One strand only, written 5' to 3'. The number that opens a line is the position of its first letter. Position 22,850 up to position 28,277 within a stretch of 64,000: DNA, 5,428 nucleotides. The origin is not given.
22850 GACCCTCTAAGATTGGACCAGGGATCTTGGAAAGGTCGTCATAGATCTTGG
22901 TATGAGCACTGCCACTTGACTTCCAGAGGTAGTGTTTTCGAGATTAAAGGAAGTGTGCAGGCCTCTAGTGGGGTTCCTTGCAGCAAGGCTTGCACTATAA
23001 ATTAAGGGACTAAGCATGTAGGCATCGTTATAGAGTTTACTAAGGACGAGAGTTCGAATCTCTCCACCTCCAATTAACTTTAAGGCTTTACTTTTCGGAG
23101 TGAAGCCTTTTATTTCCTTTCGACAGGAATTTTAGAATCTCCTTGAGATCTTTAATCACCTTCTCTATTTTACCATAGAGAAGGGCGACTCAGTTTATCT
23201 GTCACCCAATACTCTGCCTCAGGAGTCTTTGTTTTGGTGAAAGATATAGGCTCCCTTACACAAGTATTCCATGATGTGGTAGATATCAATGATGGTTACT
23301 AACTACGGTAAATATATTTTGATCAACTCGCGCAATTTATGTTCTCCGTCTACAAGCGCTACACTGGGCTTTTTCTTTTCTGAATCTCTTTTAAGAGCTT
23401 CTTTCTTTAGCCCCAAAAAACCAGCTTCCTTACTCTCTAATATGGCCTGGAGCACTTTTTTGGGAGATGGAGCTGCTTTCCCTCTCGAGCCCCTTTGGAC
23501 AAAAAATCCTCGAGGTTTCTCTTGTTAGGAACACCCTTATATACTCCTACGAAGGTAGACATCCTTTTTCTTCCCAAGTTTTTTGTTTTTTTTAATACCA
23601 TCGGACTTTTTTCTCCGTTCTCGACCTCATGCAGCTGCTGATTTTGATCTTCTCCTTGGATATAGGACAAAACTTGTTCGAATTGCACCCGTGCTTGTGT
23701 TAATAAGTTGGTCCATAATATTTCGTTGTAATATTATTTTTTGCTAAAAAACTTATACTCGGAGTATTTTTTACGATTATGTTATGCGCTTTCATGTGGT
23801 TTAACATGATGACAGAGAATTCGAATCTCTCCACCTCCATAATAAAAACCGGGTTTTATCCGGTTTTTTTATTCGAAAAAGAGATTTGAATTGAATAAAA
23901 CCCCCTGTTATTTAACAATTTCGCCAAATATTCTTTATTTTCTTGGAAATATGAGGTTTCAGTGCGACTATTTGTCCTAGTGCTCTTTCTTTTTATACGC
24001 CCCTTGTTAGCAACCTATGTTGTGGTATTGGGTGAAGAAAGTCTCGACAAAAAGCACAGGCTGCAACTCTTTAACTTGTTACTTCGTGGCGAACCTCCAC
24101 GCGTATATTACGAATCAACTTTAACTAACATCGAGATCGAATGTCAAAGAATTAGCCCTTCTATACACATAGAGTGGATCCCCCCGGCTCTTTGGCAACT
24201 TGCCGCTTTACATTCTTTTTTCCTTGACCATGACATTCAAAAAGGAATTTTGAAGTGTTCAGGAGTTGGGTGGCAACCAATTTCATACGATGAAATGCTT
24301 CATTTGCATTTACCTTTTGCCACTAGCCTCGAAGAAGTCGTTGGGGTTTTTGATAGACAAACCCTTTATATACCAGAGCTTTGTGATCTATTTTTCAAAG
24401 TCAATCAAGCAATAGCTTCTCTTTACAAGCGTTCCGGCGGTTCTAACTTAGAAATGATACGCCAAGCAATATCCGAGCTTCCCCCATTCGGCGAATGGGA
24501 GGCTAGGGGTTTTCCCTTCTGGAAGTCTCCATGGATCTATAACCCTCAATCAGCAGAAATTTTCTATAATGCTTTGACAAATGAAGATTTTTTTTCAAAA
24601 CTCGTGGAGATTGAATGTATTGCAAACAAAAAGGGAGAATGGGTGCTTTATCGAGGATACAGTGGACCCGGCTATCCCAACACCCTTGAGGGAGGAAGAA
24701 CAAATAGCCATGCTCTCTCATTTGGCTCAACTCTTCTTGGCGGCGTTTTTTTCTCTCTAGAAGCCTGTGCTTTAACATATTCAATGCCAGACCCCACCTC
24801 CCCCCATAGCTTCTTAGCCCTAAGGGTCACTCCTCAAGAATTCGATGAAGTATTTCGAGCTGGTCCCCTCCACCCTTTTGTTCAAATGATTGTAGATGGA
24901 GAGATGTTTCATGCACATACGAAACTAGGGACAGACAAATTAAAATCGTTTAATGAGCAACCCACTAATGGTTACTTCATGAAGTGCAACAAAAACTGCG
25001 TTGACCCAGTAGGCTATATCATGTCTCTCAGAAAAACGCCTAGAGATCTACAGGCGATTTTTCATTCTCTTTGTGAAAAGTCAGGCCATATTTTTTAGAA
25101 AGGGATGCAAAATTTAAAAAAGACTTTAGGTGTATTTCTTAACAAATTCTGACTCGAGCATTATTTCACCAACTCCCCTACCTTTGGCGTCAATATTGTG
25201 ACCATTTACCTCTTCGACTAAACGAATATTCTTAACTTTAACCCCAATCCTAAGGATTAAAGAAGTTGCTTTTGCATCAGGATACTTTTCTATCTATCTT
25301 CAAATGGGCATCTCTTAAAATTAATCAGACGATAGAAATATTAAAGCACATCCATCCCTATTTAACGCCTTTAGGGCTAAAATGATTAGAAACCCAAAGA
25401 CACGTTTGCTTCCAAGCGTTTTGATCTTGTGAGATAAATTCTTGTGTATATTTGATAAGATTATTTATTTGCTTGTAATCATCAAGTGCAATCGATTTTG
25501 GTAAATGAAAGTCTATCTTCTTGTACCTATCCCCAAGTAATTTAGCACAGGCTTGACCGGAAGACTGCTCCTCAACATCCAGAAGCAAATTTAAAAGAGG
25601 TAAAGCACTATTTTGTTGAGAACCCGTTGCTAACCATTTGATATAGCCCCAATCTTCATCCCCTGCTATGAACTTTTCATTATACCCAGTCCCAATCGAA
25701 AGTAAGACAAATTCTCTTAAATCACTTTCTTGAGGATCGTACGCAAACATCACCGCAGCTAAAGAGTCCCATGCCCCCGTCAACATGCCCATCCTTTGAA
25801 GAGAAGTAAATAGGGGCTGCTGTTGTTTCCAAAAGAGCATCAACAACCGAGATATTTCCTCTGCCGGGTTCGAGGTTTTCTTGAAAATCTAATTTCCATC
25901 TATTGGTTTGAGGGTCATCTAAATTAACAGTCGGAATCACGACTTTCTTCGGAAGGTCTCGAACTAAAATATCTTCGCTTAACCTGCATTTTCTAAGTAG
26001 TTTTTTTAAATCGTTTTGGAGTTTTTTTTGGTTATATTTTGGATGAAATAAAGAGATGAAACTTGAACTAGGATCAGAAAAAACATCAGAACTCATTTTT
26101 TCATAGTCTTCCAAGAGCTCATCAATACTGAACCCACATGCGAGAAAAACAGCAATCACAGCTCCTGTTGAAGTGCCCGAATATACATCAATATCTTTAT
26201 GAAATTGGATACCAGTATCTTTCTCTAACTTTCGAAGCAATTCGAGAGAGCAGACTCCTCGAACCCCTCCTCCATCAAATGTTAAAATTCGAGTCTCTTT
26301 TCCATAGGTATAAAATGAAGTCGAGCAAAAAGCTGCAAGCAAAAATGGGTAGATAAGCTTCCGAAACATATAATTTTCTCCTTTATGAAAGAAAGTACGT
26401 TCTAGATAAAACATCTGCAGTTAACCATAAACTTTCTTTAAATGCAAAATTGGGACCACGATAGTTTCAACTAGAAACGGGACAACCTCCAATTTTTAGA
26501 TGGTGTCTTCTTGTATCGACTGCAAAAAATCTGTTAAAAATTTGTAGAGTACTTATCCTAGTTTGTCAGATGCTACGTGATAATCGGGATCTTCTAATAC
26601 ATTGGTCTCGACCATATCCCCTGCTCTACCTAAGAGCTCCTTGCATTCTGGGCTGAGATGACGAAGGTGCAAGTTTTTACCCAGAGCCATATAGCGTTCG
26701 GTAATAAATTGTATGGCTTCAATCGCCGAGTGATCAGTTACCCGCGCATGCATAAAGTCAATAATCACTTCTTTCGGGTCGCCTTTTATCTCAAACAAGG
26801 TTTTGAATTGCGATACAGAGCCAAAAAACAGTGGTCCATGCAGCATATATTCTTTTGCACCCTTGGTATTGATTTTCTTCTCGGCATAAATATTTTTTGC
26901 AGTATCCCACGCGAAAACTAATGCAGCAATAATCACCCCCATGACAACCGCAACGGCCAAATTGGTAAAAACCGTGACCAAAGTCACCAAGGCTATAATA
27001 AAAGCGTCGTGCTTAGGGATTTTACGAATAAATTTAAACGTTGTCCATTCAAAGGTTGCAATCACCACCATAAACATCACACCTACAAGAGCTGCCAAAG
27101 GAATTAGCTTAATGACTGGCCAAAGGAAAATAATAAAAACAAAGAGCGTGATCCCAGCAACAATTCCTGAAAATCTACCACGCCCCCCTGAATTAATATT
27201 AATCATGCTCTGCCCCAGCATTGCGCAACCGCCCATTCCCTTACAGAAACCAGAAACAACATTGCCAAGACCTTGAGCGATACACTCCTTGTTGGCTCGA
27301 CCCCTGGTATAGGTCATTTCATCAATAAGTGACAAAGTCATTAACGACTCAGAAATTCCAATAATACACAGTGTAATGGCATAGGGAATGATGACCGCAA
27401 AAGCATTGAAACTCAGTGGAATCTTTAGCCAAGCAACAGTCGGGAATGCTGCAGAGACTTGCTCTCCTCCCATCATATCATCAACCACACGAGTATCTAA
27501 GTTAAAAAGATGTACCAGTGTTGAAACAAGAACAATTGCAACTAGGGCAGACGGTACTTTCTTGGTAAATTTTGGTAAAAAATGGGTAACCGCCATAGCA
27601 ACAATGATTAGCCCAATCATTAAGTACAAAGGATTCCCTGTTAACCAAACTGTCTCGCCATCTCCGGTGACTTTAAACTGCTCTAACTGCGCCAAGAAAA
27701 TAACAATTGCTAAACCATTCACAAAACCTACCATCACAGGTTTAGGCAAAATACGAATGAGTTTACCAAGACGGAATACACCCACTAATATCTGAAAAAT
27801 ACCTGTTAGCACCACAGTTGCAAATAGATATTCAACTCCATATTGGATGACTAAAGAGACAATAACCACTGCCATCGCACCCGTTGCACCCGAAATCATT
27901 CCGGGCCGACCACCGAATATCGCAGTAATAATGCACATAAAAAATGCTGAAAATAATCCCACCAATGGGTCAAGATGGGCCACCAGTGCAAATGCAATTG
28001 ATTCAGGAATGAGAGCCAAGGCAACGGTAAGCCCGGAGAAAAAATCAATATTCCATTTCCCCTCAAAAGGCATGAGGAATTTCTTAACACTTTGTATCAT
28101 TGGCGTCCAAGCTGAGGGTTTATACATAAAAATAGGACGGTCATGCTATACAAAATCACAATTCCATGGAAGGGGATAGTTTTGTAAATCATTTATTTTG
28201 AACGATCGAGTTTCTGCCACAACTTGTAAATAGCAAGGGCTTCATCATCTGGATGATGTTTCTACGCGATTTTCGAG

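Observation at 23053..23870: Duplicated 3' end of ssrA brackets a ~750-bp relic of an element integrated into the tmRNA gene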

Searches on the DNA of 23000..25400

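Call 38: search_rna_families(source=window, start=23000, end=25400, threshold=evalue, max_evalue=1)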
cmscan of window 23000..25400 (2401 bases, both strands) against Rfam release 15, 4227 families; matches with E-value up to 1: 6.
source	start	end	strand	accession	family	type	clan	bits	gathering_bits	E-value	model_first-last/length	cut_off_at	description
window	23000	23075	+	RF00023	tmRNA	Gene;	CL00001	50.2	47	2.9e-18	298-374/374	5'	transfer-messenger RNA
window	23838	23920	-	RF02064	STnc370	Gene; sRNA;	-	27.8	54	0.59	1-71/71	no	Enterobacterial sRNA STnc370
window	24276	24351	+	RF02701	PsrR1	Gene; sRNA;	-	20.6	42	0.86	1-79/79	no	Photosynthesis regulatory RNA1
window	23817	23894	-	RF04157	MIR9486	Gene; miRNA;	-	19.8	100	0.99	1-119/119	no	MIR9486 microRNA precursor family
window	23838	23870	-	RF00617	cHP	Cis-reg;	CL00129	19.7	40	0.81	15-45/45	no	Flavivirus capsid hairpin cHP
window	24444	24532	-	RF02922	RAGATH-32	Cis-reg;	-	16.9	41.8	0.92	1-78/78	no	RAGATH-32 RNA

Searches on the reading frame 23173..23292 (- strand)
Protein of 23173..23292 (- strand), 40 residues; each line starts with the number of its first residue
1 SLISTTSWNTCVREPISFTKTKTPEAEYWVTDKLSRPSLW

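Call 9: search_protein_families(library=pfam, max_evalue=1, proteins=[window:23173-23292:-])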
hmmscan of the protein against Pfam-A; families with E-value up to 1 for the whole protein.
seq(40 aa): 0 families

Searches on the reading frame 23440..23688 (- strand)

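Call 9: search_protein_families(library=pfam, max_evalue=1, proteins=[window:23440-23688:-])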
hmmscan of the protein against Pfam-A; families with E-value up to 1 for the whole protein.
seq(83 aa): 1 family
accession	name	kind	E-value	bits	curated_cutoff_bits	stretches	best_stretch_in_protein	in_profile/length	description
PF22739.2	NA-iREase3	-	0.16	13.1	27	1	4-65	6-68/118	NACHT-associated inactive Restriction Endonuclease 2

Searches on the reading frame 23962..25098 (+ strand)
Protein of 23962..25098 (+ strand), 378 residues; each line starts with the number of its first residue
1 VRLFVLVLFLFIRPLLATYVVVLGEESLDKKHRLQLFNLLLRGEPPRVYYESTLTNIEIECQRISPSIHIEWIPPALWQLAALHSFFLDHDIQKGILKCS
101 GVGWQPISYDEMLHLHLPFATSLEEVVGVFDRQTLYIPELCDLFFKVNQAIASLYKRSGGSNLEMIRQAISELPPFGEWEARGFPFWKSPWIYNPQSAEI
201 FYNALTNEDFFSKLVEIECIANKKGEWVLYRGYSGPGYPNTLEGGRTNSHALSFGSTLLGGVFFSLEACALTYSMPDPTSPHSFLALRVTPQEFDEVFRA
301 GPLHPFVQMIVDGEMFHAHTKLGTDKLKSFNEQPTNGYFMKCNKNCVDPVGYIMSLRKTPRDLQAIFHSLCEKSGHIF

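Call 9: search_protein_families(library=pfam, max_evalue=1, proteins=[window:23962-25098:+])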
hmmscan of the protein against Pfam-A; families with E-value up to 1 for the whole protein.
window:23962-25098:+ (378 aa): 0 families

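Call 10: find_encoding_contigs(protein=window:23962-25098:+, flank=10000, max_places=10)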
Protein window:23962-25098:+ (378 aa): no gene with exactly this product is on record in the collection.

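Call 27: search_protein_families(library=ncbifam, max_evalue=1, proteins=[window:23962-25098:+])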
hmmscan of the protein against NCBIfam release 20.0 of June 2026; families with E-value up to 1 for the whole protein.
window:23962-25098:+ (378 aa): 1 family
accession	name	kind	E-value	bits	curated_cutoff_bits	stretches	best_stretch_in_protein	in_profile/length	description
NF007884.0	PRK10591.1-2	equivalog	0.19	11.8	147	1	107-158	27-79/96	hypothetical protein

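Call 45: find_homologous_proteins(query=window:23962-25098:+, max_evalue=0.001)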
Query window:23962-25098:+ (378 aa): 52 proteins with E <= 0.001 among 2268 candidates.
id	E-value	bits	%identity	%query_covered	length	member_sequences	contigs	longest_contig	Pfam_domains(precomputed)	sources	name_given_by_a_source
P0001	8.2e-263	889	100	100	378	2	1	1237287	-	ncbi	-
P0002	2.5e-145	503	54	100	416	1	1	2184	-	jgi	jgi:hypothetical protein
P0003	2.3e-144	499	57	98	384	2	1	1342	-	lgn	-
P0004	1.7e-143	497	55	100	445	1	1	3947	-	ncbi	-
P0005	5.8e-143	495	55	99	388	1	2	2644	-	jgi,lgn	-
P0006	3.5e-141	489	55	100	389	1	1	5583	-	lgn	-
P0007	4.3e-141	489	54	99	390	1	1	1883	-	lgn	-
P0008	5.8e-140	485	55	99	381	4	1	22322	-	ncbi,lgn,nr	ncbi:MAG: hypothetical protein NTX49_02925 [Chlamydiae bacterium]|nr:hypothetical protein [Chlamydio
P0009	6.3e-140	485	55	100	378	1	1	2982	-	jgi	jgi:hypothetical protein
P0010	1.4e-138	480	54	100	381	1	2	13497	-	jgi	jgi:hypothetical protein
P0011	2.2e-137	476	55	96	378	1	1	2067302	-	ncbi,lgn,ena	-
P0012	7.0e-137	475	52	100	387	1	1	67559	-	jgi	-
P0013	9.9e-137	474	56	92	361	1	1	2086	-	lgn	-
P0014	1.8e-136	473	54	100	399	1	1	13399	-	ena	-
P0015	3.0e-136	473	53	100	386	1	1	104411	-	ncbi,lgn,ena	-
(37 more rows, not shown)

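Call 46: find_encoding_contigs(protein=P0001, flank=3000, max_places=3)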
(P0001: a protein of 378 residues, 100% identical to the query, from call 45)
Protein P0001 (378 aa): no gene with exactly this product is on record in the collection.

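Call 47: find_encoding_contigs(protein=P0011, flank=10000, max_places=2)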
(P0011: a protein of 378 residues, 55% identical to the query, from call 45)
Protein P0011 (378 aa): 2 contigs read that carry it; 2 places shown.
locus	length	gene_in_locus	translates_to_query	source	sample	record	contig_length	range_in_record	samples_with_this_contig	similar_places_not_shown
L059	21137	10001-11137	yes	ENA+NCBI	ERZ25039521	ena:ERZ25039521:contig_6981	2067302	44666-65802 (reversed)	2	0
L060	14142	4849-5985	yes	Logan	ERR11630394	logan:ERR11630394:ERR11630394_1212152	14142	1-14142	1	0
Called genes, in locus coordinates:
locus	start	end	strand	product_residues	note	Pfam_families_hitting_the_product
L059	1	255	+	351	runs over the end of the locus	-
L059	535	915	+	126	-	-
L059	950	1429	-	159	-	PF02627:CMD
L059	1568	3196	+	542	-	PF02683:DsbD_TM, PF00578:AhpC-TSA, PF08534:Redoxin, PF13905:Thioredoxin_8, PF17991:Thioredoxin_10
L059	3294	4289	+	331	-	PF09924:LPG_synthase_C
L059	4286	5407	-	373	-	PF00535:Glycos_transf_2, PF00515:TPR_1 (faint)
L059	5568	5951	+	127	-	-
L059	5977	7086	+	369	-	PF02275:CBAH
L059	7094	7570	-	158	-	-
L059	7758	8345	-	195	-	-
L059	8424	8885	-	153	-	PF03358:FMN_red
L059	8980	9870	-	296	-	PF02826:2-Hacid_dh_C (weak), PF03446:NAD_binding_2, PF14833:NAD_binding_11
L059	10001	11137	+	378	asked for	-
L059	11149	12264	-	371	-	PF02129:Peptidase_S15 (faint), PF00326:Peptidase_S9 (weak), PF00595:PDZ (weak)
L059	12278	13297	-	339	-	PF00962:A_deaminase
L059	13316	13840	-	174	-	-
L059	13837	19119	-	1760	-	PF05593:RHS_repeat (faint), PF25023:TEN_YD-shell, PF05095:DUF687 (weak)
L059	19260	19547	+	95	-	PF02979:NHase_alpha, PF27793:RNP_Burkhold (faint)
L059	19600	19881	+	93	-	PF27793:RNP_Burkhold (weak), PF14407:Frankia_peptide (weak), PF02979:NHase_alpha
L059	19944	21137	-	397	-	PF02353:CMAS, PF13489:Methyltransf_23, PF01728:FtsJ (weak), PF08241:Methyltransf_11, PF08242:Methyltransf_12, PF13649:Methyltransf_25, PF13847:Methyltransf_31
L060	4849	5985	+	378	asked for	-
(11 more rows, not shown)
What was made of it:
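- The homologue of the 378-aa gene is elsewhere in L059 (call 47).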

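Call 48: list_cluster_members(proteins=[P0001])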
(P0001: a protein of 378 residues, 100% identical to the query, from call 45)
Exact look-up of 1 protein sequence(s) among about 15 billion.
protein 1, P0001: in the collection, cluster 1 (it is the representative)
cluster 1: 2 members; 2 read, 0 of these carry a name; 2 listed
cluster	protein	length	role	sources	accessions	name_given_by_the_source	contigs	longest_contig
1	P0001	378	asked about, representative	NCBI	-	-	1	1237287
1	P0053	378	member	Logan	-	-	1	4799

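Call 49: find_encoding_contigs(protein=P0053, flank=10000, max_places=5)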
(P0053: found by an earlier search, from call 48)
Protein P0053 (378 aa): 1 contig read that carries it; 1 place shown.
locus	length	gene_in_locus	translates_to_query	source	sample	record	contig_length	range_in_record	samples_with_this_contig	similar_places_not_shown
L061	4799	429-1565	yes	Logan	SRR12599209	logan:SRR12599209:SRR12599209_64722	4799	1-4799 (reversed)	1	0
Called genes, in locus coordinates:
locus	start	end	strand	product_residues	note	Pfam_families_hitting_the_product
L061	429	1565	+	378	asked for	-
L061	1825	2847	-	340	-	PF01734:Patatin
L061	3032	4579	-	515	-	PF00916:Sulfate_transp, PF16983:MFS_MOT1 (faint), PF01740:STAS (faint)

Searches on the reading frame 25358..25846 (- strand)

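Call 9: search_protein_families(library=pfam, max_evalue=1, proteins=[window:25358-25846:-])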
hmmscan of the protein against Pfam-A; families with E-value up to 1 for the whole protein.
window:25358-25846:- (162 aa): 0 families

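Call 27: search_protein_families(library=ncbifam, max_evalue=1, proteins=[window:25358-25846:-])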
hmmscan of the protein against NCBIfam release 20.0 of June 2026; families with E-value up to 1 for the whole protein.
window:25358-25846:- (162 aa): 1 family
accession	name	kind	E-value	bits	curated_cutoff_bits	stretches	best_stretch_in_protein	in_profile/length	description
NF041079.1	CBASS_lipase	equivalog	0.0015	17.8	200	1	37-122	190-274/317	CBASS cGAMP-activated phospholipase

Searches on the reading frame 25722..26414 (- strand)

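Call 9: search_protein_families(library=pfam, max_evalue=1, proteins=[window:25722-26414:-])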
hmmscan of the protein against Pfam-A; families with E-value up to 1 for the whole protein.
window:25722-26414:- (230 aa): 2 families
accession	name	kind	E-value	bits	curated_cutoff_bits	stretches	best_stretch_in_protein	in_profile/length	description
PF01734.28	Patatin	-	2.6e-21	77.1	27.7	1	44-215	1-181/191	Patatin-like phospholipase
PF09763.15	Sec3_CC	-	0.021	15.1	27.1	1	127-149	80-102/133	Exocyst complex component Sec3, coiled-coil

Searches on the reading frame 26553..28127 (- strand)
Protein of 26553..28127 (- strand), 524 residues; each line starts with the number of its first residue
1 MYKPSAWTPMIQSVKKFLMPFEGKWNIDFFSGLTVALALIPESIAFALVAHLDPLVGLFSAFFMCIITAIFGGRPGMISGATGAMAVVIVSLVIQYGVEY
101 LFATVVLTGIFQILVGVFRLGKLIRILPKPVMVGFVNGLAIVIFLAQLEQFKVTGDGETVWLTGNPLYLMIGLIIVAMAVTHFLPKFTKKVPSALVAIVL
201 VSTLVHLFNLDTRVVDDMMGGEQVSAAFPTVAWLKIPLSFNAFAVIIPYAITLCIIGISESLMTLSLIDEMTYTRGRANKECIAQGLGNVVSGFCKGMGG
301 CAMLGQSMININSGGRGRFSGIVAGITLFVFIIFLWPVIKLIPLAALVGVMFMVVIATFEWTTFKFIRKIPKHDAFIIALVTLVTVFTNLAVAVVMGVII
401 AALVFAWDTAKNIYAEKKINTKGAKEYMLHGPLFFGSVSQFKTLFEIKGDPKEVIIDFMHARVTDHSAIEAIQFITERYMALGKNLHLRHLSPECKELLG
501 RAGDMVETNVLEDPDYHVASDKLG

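Call 12: find_encoding_contigs(protein=window:26553-28127:-, flank=10000, max_places=10)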
Protein window:26553-28127:- (524 aa): no gene with exactly this product is on record in the collection.
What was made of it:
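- Tried and rejected: These failed (calls 10, 12, 46), and the cluster look-up gave no name (call 48).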
